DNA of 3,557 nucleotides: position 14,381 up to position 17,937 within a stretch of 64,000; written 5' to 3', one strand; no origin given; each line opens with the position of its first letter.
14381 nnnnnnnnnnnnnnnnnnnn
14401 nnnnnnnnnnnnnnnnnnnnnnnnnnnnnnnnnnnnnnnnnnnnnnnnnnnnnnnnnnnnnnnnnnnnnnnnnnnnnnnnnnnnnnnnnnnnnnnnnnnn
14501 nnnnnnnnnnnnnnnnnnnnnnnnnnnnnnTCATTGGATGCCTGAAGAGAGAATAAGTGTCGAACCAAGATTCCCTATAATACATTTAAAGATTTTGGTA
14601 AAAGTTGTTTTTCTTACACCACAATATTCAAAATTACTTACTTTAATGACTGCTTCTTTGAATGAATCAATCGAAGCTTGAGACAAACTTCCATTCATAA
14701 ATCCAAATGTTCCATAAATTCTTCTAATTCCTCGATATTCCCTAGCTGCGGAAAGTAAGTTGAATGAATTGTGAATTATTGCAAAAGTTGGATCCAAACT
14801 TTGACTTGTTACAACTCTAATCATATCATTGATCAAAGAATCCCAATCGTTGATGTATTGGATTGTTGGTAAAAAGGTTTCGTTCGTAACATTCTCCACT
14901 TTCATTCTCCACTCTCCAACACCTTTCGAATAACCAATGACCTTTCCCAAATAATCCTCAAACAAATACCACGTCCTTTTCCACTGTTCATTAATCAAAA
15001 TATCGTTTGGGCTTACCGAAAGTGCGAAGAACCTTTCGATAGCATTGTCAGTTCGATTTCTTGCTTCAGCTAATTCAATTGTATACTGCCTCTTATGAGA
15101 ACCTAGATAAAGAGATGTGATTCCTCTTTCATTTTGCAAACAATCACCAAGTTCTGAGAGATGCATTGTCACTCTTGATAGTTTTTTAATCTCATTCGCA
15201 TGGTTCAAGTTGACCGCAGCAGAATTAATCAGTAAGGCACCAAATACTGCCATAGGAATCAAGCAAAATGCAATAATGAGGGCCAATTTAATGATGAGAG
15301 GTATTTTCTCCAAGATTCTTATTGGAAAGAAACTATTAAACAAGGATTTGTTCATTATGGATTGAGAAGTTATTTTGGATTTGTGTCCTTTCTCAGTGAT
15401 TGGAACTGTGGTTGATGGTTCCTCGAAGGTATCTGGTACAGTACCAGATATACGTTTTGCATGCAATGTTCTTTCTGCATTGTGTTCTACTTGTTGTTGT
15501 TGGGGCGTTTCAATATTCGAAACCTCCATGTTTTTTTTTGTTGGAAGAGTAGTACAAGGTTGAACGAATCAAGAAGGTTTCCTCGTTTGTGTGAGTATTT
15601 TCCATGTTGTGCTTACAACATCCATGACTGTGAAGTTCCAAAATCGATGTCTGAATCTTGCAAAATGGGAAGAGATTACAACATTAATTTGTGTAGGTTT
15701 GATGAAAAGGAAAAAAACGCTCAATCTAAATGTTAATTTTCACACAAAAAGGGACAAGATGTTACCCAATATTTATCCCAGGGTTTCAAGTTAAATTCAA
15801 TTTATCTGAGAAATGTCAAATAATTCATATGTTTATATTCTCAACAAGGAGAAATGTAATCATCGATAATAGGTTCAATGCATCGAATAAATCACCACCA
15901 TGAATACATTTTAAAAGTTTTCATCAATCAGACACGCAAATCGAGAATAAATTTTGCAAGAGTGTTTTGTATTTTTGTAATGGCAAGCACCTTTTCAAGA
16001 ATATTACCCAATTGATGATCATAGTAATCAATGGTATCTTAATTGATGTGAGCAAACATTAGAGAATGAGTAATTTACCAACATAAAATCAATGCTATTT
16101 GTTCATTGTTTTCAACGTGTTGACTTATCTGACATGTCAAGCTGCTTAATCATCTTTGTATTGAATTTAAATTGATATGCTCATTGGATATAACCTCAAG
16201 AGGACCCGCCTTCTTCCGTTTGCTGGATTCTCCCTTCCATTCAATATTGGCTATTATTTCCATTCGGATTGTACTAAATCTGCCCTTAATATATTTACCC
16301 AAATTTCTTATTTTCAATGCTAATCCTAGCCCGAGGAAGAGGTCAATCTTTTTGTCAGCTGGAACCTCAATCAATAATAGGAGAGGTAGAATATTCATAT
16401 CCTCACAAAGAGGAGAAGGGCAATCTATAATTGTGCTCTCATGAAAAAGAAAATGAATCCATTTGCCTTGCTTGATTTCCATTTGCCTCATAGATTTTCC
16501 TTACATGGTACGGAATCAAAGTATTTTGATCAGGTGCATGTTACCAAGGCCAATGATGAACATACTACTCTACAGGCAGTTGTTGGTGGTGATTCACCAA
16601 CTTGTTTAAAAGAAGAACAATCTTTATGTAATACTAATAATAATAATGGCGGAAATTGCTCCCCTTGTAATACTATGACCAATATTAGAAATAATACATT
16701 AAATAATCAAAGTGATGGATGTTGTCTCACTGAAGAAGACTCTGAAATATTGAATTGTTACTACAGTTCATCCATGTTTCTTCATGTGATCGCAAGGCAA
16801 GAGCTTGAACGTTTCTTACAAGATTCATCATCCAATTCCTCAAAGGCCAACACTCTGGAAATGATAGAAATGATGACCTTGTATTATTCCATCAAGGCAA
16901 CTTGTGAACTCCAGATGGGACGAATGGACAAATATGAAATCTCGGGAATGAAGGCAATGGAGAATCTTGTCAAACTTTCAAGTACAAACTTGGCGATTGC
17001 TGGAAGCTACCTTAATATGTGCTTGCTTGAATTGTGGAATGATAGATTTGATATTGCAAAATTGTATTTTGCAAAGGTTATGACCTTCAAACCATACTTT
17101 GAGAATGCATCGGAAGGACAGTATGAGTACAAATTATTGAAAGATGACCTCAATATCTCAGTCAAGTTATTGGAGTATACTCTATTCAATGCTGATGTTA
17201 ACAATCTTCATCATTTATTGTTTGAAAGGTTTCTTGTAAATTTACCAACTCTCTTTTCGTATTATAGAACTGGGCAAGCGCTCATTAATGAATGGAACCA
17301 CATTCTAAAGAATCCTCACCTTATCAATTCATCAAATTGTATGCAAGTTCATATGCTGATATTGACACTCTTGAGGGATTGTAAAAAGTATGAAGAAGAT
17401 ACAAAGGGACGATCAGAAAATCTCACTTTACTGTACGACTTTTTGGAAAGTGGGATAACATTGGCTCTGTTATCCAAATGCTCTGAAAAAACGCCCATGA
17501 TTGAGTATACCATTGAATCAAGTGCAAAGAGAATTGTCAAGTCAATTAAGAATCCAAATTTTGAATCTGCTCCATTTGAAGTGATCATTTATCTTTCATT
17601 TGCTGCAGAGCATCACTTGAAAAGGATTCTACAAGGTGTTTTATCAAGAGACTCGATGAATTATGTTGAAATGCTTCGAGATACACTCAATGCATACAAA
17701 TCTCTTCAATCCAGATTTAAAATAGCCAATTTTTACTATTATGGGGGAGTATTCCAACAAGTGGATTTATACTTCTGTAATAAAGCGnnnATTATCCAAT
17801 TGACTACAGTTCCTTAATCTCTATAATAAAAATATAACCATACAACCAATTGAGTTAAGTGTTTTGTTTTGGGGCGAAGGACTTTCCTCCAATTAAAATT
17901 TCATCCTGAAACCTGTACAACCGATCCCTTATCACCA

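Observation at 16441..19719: Tandem duplicated paralogs of a Zn2Cys6-type regulator in which the upstream copy has lost the zinc cluster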

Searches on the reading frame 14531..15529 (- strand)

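Call 59: search_protein_families(library=pfam, proteins=[window:14531-15529:-], max_evalue=0.001)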
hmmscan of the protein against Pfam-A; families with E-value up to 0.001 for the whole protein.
window:14531-15529:- (332 aa): 1 family
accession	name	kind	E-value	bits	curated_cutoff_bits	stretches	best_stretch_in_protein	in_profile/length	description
PF08376.15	NIT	-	1.8e-15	58.4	24.9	1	129-294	4-161/239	Nitrate and nitrite sensing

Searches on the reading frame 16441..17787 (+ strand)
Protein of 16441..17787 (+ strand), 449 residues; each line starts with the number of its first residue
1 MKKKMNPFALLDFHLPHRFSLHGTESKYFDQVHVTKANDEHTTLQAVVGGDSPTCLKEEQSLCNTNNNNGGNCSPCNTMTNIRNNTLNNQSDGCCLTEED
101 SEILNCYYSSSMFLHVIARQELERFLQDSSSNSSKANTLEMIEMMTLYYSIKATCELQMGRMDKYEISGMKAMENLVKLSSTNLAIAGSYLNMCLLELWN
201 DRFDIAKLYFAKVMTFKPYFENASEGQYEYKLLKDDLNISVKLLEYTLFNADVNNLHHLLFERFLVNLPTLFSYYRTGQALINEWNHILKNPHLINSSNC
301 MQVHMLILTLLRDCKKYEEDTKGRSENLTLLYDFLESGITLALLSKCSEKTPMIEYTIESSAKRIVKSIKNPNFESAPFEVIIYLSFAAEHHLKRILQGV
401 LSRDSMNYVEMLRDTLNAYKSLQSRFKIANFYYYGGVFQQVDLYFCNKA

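Call 4: search_protein_families(library=pfam, proteins=[window:16441-17787:+], max_evalue=1)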
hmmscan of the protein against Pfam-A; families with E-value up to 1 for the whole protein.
window:16441-17787:+ (449 aa): 0 families

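Call 7: find_homologous_proteins(query=window:16441-17787:+)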
Query window:16441-17787:+ (449 aa): 3 proteins with E <= 0.001 among 4144 candidates.
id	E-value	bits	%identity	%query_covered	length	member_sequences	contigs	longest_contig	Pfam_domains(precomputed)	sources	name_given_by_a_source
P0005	2.1e-298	1007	100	99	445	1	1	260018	-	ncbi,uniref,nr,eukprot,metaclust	ncbi:predicted protein [Naegleria gruberi]|uniref:Predicted protein n=1 Tax=Naegleria gruberi TaxID=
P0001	9.6e-98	346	48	83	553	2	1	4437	PF00172.24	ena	-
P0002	6.5e-92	327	40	98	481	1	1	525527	PF00172.24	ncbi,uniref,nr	ncbi:hypothetical protein C9374_007407 [Naegleria lovaniensis]|uniref:Zn(2)-C6 fungal-type domain-co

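Call 87: find_related_loci(query=window:16453-17787:+, collection=metagenome_contigs, flank=6000)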
Query window:16453-17787:+ (445 aa) in metagenome_contigs; peptide patterns used: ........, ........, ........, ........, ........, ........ (x = any residue, [..] = any of these).
26 stretches matched a pattern, but none encodes a relative of the query by tblastn (E <= 1e-3).

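Call 89: find_encoding_contigs(protein=window:16441-17787:+, flank=6000, max_places=6)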
Protein window:16441-17787:+ (449 aa): no gene with exactly this product is on record in the collection.
